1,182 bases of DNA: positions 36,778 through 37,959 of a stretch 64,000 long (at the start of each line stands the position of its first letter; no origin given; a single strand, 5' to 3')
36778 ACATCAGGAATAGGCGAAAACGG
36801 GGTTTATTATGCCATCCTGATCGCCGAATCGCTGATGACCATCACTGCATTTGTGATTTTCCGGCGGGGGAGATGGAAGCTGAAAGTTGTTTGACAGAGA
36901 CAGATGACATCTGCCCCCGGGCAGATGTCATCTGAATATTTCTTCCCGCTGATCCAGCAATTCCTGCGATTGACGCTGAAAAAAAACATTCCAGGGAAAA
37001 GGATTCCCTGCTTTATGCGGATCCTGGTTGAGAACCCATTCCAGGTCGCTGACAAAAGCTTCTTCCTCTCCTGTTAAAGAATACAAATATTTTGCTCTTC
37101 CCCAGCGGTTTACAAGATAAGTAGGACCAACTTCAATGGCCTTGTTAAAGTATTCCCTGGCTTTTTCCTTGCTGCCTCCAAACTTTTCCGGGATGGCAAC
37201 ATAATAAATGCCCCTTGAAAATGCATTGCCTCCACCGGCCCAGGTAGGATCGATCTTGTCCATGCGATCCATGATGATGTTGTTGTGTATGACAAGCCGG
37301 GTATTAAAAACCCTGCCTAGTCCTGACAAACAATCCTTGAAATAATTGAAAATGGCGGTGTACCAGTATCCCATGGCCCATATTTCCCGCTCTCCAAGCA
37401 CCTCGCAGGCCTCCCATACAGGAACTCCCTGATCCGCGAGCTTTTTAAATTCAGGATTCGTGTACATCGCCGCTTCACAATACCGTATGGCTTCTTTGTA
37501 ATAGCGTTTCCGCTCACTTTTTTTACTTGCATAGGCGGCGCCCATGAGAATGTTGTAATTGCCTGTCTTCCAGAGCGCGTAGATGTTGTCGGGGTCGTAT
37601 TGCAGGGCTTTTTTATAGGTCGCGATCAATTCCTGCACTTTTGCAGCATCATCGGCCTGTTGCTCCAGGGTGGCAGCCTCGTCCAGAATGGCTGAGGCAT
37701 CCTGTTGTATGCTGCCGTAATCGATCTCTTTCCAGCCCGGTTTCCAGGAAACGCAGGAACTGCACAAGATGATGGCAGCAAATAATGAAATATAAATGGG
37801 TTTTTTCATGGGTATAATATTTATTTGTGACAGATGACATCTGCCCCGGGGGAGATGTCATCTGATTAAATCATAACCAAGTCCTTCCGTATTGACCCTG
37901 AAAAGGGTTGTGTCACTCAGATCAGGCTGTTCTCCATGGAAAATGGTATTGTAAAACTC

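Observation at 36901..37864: Two copies of a 34-bp palindromic element bracket one gene, and each donates the stop codon of a minus-strand ORF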

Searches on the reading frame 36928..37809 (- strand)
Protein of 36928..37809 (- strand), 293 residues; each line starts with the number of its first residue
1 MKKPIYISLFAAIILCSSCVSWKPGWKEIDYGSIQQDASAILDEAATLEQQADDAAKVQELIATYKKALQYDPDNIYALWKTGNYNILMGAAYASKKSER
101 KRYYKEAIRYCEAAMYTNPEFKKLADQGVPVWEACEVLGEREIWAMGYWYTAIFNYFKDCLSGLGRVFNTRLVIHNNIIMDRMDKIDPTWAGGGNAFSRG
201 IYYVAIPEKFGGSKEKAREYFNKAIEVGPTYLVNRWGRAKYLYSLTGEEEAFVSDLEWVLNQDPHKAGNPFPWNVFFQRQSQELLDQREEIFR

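Call 11: find_encoding_contigs(protein=window:36928-37809:-, flank=10000, max_places=10)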
Protein window:36928-37809:- (293 aa): 4 contigs read that carry it; 2 places shown.
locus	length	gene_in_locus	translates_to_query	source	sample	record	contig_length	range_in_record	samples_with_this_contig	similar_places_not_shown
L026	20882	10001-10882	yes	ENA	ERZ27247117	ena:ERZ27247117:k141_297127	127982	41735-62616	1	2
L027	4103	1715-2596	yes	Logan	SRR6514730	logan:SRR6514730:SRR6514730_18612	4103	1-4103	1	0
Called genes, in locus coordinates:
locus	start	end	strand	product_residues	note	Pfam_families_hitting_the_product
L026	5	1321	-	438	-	PF03773:ArsP_1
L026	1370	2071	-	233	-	PF13386:DsbD_2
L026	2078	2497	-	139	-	-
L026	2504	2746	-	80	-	PF13192:Thioredoxin_3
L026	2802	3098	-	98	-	PF01022:HTH_5, PF12802:MarR_2 (faint), PF12840:HTH_20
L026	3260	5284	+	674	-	PF11551:Omp28 (weak), PF18962:Por_Secre_tail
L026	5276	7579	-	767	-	PF08309:LVIVD, PF18962:Por_Secre_tail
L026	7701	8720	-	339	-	PF18962:Por_Secre_tail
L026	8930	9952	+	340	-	PF05990:DUF900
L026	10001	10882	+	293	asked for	PF21033:RMD1-3 (weak), PF00515:TPR_1 (faint), PF16811:TAtT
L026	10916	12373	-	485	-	PF01554:MatE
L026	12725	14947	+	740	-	PF13229:Beta_helix (weak), PF05048:NosD, PF13229:Beta_helix, PF05048:NosD, PF18962:Por_Secre_tail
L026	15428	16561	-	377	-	PF13784:Fic_N, PF02661:Fic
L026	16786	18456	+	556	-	PF04389:Peptidase_M28, PF01546:Peptidase_M20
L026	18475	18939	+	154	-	PF20589:DUF6790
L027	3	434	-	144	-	?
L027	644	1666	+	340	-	PF05990:DUF900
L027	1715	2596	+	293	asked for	PF21033:RMD1-3 (weak), PF00515:TPR_1 (faint), PF16811:TAtT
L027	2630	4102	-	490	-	?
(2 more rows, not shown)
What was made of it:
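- The nearest HTH gene is an ArsR-type gene in a separate thioredoxin/DsbD/ArsP operon about 7 kb away (call 11).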

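Call 14: find_homologous_proteins(query=window:36931-37809:-, max_evalue=1e-20)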
Query window:36931-37809:- (293 aa): 188 proteins with E <= 1e-20 among 685 candidates; the best 120 are listed.
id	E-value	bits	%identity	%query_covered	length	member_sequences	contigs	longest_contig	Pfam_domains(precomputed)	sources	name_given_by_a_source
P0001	1.5e-200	683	100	100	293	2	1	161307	PF00515.35,PF21033.5,PF16811.12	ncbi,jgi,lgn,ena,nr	ncbi:MAG: TRAP transporter TatT component family protein [Bacteroidetes bacterium]|nr:TRAP transport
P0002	5.2e-155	533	79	94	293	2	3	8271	PF00515.35,PF21033.5,PF16811.12,PF13181.13,PF07719.24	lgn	-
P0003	1.5e-135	469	70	98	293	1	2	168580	PF21033.5,PF16811.12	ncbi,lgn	ncbi:MAG: TRAP transporter TatT component family protein [Bacteroidales bacterium]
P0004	3.5e-123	429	64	95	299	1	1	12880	PF21033.5,PF16811.12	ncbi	ncbi:TRAP transporter TatT component family protein [Bacteroidota bacterium]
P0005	6.5e-123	428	65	95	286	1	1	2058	PF21033.5,PF06552.19,PF16811.12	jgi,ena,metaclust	metaclust:\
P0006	1.3e-118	414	59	99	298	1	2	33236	PF13414.13,PF21033.5,PF16811.12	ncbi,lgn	-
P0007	4.8e-117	409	61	94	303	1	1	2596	PF21033.5,PF06552.19,PF16811.12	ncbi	-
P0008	8.4e-114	398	58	99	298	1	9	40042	PF00515.35,PF21033.5,PF06552.19,PF16811.12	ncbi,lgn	-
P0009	1.8e-110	387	60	95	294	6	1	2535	PF16811.12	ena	-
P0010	4.1e-109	383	58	97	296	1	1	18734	PF21033.5,PF16811.12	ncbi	-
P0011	1.7e-107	377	55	96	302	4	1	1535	PF16811.12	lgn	-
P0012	5.7e-107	376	56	97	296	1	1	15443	PF21033.5,PF16811.12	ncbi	-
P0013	4.6e-106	373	59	95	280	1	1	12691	PF21033.5,PF16811.12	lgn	-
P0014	1.6e-105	371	56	99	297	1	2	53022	PF21033.5,PF16811.12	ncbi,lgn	-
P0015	8.8e-105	368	56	98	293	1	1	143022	PF21033.5,PF16811.12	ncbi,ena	-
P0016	1.1e-104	368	55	95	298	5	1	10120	PF21033.5,PF16811.12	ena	-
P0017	1.7e-104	367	55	99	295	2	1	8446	PF21033.5,PF16811.12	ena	-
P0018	2.8e-104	367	53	100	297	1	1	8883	PF21033.5,PF16811.12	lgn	-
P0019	3.1e-104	367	54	100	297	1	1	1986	PF21033.5,PF16811.12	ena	-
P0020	3.4e-104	367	56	96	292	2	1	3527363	PF21033.5,PF16811.12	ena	-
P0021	5.0e-104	366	54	97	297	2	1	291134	PF21033.5,PF16811.12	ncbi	-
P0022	6.4e-104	366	54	100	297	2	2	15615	PF21033.5,PF16811.12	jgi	jgi:tetratricopeptide (TPR) repeat protein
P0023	1.1e-103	365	53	98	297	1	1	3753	PF21033.5,PF16811.12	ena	-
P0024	1.5e-103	364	56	98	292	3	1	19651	PF21033.5,PF16811.12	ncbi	-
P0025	2.4e-103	364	54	96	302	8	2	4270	PF16811.12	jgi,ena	jgi:hypothetical protein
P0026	4.7e-103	363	52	100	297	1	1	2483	PF00515.35,PF21033.5,PF16811.12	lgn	-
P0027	5.2e-103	363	55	95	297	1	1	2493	PF00515.35,PF21033.5,PF16811.12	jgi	jgi:tetratricopeptide (TPR) repeat protein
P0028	5.4e-103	363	53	99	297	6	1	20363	PF21033.5,PF16811.12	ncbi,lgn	-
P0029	6.9e-103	362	52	98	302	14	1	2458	PF16811.12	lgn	-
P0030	1.0e-102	362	53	98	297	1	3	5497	PF21033.5,PF16811.12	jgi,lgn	-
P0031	1.0e-102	362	55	97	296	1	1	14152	PF21033.5,PF16811.12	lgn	-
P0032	1.2e-102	361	54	97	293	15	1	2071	PF21033.5,PF16811.12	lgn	-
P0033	1.3e-102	361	53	98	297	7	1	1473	PF21033.5,PF16811.12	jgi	-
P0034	2.6e-102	360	54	96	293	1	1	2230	PF21033.5,PF16811.12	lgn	-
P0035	4.3e-102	360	53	98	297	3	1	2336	PF21033.5,PF16811.12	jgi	jgi:tetratricopeptide (TPR) repeat protein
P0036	5.5e-102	359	54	97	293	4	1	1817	PF21033.5,PF16811.12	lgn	-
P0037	5.5e-102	359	55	97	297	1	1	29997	PF16811.12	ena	-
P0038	7.2e-102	359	54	99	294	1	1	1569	PF21033.5,PF16811.12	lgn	-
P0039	8.2e-102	359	57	92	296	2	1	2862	PF16811.12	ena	-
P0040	1.2e-101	358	56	96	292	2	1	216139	PF21033.5,PF16811.12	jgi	-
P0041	3.0e-101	357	54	94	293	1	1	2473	PF21033.5,PF16811.12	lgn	-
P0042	4.8e-101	356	56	99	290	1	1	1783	PF21033.5,PF16811.12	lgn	-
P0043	4.9e-101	356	54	97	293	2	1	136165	PF21033.5,PF16811.12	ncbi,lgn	-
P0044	5.6e-101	356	52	99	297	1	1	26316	PF21033.5,PF16811.12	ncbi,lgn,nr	ncbi:MAG: hypothetical protein JW830_04010 [Bacteroidales bacterium]|nr:hypothetical protein [Bacter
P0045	6.0e-101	356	57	92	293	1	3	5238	PF16811.12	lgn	-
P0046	6.6e-101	356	54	96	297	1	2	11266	PF21033.5,PF16811.12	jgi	jgi:tetratricopeptide (TPR) repeat protein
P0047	6.8e-101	356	56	93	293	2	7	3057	PF21033.5,PF16811.12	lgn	-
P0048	8.3e-101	355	54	97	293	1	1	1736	PF21033.5,PF16811.12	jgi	jgi:tetratricopeptide (TPR) repeat protein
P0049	9.5e-101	355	52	97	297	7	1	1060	PF21033.5,PF16811.12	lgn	-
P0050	1.1e-100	355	55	95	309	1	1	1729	PF21033.5,PF16811.12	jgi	jgi:hypothetical protein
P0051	1.1e-100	355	54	97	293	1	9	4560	PF21033.5,PF16811.12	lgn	-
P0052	1.1e-100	355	54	99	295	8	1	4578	PF16811.12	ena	-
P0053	1.1e-100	355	55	92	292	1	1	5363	PF21033.5,PF16811.12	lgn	-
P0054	1.3e-100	355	53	99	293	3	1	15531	PF16811.12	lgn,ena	-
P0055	3.8e-100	353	56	94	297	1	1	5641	PF21033.5,PF16811.12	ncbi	ncbi:MAG: TRAP transporter TatT component family protein [Bacteroidales bacterium]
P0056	3.9e-100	353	52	97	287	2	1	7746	PF21033.5,PF16811.12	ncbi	ncbi:MAG: TRAP transporter TatT component family protein [Bacteroidales bacterium]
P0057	4.0e-100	353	53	96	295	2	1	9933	PF21033.5,PF16811.12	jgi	jgi:tetratricopeptide (TPR) repeat protein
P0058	5.3e-100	353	52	99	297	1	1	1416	PF21033.5,PF16811.12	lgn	-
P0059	8.5e-100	352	54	98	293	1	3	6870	PF21033.5,PF16811.12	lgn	-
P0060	9.7e-100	352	53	97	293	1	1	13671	PF21033.5,PF16811.12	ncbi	-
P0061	1.2e-99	352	53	97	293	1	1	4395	PF16811.12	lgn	-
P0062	1.3e-99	351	52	94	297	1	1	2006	PF21033.5,PF16811.12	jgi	jgi:tetratricopeptide (TPR) repeat protein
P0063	1.4e-99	351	54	97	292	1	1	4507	PF16811.12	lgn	-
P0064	2.3e-99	351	55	95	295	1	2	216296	PF21033.5,PF16811.12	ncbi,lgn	ncbi:MAG: TRAP transporter TatT component family protein [Bacteroidota bacterium]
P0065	4.1e-99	350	55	94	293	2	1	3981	PF21033.5,PF16811.12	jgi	jgi:hypothetical protein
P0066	4.8e-99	350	54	95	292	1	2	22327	PF21033.5,PF16811.12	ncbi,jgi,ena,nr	ncbi:MAG: hypothetical protein C0595_02625 [Marinilabiliales bacterium]|nr:MAG: hypothetical protein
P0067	5.0e-99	350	55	96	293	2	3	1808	PF21033.5,PF16811.12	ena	-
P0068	5.5e-99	349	54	95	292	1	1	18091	PF21033.5,PF16811.12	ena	-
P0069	5.8e-99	349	52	96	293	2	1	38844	PF21033.5,PF16811.12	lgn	-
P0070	2.1e-98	348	53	95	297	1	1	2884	PF21033.5,PF16811.12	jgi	jgi:tetratricopeptide (TPR) repeat protein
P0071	2.6e-98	347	53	96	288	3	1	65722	PF21033.5,PF16811.12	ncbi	-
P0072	2.8e-98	347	52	99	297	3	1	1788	PF21033.5,PF16811.12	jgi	-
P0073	4.2e-98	347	51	98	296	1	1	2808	PF21033.5,PF16811.12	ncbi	-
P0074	6.2e-98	346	52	96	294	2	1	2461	PF16811.12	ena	-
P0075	8.4e-98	346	53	99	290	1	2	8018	PF21033.5,PF16811.12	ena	-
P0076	8.5e-98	346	52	98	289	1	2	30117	PF21033.5,PF16811.12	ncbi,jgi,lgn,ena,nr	ncbi:MAG: hypothetical protein KGZ97_11840 [Bacteroidetes bacterium]|nr:hypothetical protein [Bacter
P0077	1.2e-97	345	55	93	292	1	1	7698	PF16811.12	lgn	-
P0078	1.5e-97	345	52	97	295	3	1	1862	PF16811.12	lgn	-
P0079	5.4e-97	343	53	97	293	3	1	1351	PF21033.5,PF16811.12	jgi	jgi:hypothetical protein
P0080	6.6e-97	343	54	97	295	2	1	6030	PF16811.12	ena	-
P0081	7.6e-97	342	53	95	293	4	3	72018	PF21033.5,PF16811.12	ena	-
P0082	8.5e-97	342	51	97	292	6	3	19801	PF21033.5,PF16811.12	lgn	-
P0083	8.7e-97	342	55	96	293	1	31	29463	PF21033.5,PF16811.12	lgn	-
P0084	9.4e-97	342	52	97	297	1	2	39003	PF21033.5,PF16811.12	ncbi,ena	-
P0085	2.0e-96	341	51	95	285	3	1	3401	PF21033.5,PF16811.12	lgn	-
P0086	2.7e-96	341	52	97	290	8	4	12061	PF21033.5,PF16811.12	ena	-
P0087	7.4e-96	339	52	97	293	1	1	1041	PF21033.5,PF16811.12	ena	-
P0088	9.2e-96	339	52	97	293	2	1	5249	PF21033.5,PF16811.12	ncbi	-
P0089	1.1e-95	339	53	91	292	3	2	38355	PF21033.5,PF16811.12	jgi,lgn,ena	-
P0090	1.2e-95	338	52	97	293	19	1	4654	PF21033.5,PF16811.12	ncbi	-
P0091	1.4e-95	338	50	96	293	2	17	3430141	PF21033.5,PF16811.12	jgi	jgi:hypothetical protein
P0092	1.7e-95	338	50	97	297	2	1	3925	PF21033.5,PF16811.12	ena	-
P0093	1.7e-95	338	51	98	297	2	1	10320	PF21033.5,PF16811.12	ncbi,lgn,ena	-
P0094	1.7e-95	338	52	96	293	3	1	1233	PF16811.12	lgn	-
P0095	2.2e-95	338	63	77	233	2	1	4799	PF21033.5,PF16811.12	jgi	jgi:tetratricopeptide (TPR) repeat protein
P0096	2.7e-95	337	52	97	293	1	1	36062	PF21033.5,PF16811.12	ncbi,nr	ncbi:TRAP transporter TatT component family protein [Cyclobacteriaceae bacterium]|nr:TRAP transporte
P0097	3.1e-95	337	52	95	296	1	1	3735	PF16811.12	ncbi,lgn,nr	ncbi:MAG: hypothetical protein JW830_16255 [Bacteroidales bacterium]|nr:hypothetical protein [Bacter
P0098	3.5e-95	337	51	96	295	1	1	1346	PF21033.5,PF16811.12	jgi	-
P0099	3.8e-95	337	52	92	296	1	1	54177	PF21033.5,PF16811.12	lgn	-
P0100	6.7e-95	336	51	97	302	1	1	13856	PF21033.5,PF16811.12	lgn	-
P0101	7.1e-95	336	52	91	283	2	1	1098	PF21033.5,PF16811.12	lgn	-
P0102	1.0e-94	335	53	99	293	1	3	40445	PF21033.5,PF16811.12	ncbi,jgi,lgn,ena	-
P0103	1.0e-94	335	51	95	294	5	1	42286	PF21033.5,PF16811.12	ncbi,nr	ncbi:MAG: TRAP transporter TatT component family protein [Bacteroidales bacterium]|nr:TRAP transport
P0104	1.5e-94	335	51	91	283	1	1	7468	PF21033.5,PF16811.12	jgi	jgi:hypothetical protein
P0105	1.8e-94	335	52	97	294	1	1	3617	PF21033.5,PF16811.12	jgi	-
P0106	2.1e-94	334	55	87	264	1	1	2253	PF21033.5,PF16811.12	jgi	jgi:tetratricopeptide (TPR) repeat protein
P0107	2.2e-94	334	52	98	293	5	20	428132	PF21033.5,PF16811.12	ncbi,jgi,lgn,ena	-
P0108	3.8e-94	334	51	93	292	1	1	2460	PF21033.5,PF16811.12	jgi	-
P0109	7.1e-94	333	49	97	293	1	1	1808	PF21033.5,PF16811.12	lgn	-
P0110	1.2e-93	332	54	89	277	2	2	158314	PF21033.5,PF16811.12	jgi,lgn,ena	-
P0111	1.4e-93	332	52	97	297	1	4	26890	PF16811.12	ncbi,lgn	-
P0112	1.6e-93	331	53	97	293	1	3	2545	PF21033.5,PF16811.12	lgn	-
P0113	1.8e-93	331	49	92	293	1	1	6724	PF21033.5,PF16811.12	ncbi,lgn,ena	-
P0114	2.0e-93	331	54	89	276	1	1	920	PF21033.5,PF16811.12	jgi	jgi:tetratricopeptide (TPR) repeat protein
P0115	6.0e-93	330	47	99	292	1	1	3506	PF21033.5,PF16811.12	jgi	jgi:tetratricopeptide (TPR) repeat protein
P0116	6.5e-93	329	50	97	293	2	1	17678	PF21033.5,PF16811.12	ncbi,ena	-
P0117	7.2e-93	329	51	93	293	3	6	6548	PF21033.5,PF16811.12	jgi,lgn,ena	-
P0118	7.5e-93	329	49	98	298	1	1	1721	PF21033.5,PF16811.12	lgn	-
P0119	8.3e-93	329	51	94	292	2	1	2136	PF21033.5,PF16811.12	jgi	jgi:tetratricopeptide (TPR) repeat protein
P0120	9.3e-93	329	51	93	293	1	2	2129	PF21033.5,PF16811.12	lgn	-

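Call 15: find_encoding_contigs(protein=P0002, flank=10000, max_places=3)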
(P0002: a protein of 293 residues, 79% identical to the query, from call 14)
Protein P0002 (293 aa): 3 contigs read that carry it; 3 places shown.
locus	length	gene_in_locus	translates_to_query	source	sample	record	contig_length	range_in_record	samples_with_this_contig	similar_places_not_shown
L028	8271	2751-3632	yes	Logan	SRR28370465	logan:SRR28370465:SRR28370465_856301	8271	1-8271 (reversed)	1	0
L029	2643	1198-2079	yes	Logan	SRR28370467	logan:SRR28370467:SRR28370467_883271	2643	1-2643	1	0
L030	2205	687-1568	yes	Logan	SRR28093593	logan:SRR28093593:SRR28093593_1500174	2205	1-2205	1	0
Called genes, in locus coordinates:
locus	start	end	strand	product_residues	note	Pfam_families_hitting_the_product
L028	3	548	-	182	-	?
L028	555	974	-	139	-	-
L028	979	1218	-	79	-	PF13192:Thioredoxin_3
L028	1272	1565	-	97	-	PF12840:HTH_20, PF01022:HTH_5, PF12802:MarR_2 (weak)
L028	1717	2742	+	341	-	PF05990:DUF900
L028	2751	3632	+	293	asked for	PF13181:TPR_8 (faint), PF21033:RMD1-3, PF16811:TAtT, PF00515:TPR_1 (faint), PF07719:TPR_2 (faint)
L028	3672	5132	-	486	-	PF01554:MatE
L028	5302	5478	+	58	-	-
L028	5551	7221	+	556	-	PF04389:Peptidase_M28, PF01546:Peptidase_M20 (weak)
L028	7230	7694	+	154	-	PF20589:DUF6790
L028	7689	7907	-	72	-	-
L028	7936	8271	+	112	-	?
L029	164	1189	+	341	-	PF05990:DUF900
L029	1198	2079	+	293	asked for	PF13181:TPR_8 (faint), PF21033:RMD1-3, PF16811:TAtT, PF00515:TPR_1 (faint), PF07719:TPR_2 (faint)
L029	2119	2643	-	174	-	?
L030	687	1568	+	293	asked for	PF13181:TPR_8 (faint), PF21033:RMD1-3, PF16811:TAtT, PF00515:TPR_1 (faint), PF07719:TPR_2 (faint)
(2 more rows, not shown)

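Call 16: find_encoding_contigs(protein=P0003, flank=10000, max_places=3)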
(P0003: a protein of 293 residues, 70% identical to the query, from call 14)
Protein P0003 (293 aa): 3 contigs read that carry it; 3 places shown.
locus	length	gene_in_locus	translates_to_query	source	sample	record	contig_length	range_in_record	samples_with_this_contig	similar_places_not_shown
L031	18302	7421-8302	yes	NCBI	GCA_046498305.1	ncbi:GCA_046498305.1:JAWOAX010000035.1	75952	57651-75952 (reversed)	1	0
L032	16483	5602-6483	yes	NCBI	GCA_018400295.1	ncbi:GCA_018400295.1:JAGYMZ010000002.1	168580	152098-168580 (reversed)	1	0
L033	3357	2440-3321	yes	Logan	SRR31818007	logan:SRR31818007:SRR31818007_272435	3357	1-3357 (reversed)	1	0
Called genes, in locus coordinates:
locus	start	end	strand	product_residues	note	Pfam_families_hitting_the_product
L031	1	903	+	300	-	PF13173:AAA_14, PF13635:DUF4143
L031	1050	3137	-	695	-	PF13517:FG-GAP_3 (faint), PF06580:His_kinase, PF02518:HATPase_c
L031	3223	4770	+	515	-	PF00144:Beta-lactamase, PF11954:DUF3471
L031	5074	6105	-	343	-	PF18962:Por_Secre_tail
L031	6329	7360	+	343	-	PF05990:DUF900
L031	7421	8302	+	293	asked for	PF21033:RMD1-3 (weak), PF16811:TAtT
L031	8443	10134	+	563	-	PF04389:Peptidase_M28, PF01546:Peptidase_M20 (weak)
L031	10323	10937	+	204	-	PF01625:PMSR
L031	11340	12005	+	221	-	PF10895:DUF2715 (weak), PF13568:OMP_b-brl_2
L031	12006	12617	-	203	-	-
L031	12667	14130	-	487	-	PF00309:Sigma54_AID, PF04963:Sigma54_CBD, PF04552:Sigma54_DBD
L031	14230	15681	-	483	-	PF01336:tRNA_anti-codon, PF00152:tRNA-synt_2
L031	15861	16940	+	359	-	PF00793:DAHP_synth_1, PF01817:CM_2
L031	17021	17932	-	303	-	PF01544:CorA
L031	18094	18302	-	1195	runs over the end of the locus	PF21471:Reelin_subrepeat-B (weak), PF18370:RGI_lyase (faint), PF18962:Por_Secre_tail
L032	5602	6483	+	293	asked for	PF21033:RMD1-3 (weak), PF16811:TAtT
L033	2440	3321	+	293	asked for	PF21033:RMD1-3 (weak), PF16811:TAtT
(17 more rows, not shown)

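Call 28: find_encoding_contigs(protein=P0004, flank=4000, max_places=2)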
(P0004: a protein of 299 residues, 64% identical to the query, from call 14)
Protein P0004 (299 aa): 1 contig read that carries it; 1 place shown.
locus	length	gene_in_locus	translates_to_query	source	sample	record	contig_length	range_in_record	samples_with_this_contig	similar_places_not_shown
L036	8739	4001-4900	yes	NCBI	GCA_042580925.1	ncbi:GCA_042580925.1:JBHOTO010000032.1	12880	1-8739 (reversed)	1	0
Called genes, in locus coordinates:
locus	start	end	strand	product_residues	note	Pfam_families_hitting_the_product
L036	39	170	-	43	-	-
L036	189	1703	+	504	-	PF00144:Beta-lactamase, PF11954:DUF3471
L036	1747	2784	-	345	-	PF18962:Por_Secre_tail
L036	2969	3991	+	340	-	PF05990:DUF900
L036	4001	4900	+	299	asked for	PF21033:RMD1-3 (weak), PF16811:TAtT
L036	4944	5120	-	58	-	-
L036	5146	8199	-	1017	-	PF07494:Reg_prop (faint), PF07495:Y_Y_Y, PF06580:His_kinase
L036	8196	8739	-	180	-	PF04397:LytTR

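Call 29: find_encoding_contigs(protein=P0006, flank=4000, max_places=2)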
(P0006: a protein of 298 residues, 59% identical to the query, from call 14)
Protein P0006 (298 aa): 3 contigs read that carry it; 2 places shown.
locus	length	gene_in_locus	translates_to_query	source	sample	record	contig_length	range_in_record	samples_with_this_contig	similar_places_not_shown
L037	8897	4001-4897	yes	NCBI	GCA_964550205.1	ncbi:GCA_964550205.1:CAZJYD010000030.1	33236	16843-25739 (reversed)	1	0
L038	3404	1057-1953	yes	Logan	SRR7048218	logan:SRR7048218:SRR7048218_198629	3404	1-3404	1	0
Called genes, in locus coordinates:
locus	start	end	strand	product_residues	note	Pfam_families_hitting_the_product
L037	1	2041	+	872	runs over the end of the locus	-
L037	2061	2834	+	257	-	-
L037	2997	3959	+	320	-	PF05990:DUF900 (weak)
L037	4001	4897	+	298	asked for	PF21033:RMD1-3 (weak), PF13414:TPR_11 (faint), PF16811:TAtT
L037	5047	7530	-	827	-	PF13620:CarboxypepD_reg, PF13715:CarbopepD_reg_2, PF07715:Plug, PF00593:TonB_dep_Rec_b-barrel, PF14905:OMP_b-brl_3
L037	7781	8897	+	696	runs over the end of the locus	PF26549:Tricorn_N, PF23381:Beta-prop_IFT122_1st (faint), PF00930:DPPIV_N (faint), PF07676:PD40 (weak), PF25174:Beta-prop_THOC3 (weak), PF26550:Tricorn_2nd, PF00756:Esterase (weak), PF00326:Peptidase_S9, +2 more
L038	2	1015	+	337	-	?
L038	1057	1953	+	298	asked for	PF21033:RMD1-3 (weak), PF13414:TPR_11 (faint), PF16811:TAtT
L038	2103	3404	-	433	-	?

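Call 40: search_protein_families(library=pfam, proteins=[window:36928-37809:-], max_evalue=0.00001)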
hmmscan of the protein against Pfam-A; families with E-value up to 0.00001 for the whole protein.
window:36928-37809:- (293 aa): 2 families
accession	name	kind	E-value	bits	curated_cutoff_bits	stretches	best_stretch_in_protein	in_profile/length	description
PF16811.11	TAtT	-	1.7e-15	57.5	26.5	1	173-292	143-263/263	TRAP transporter T-component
PF00515.34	TPR_1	-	1.3e-06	28.4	27.8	0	215-231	18-34/34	Tetratricopeptide repeat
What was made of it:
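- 36928..37809 (-): TatT-like TPR lipoprotein gene (293 aa), bracketed by the two copies. Its stop codon lies inside copy 1. Pfam TAtT PF16811 (calls 11, 40).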
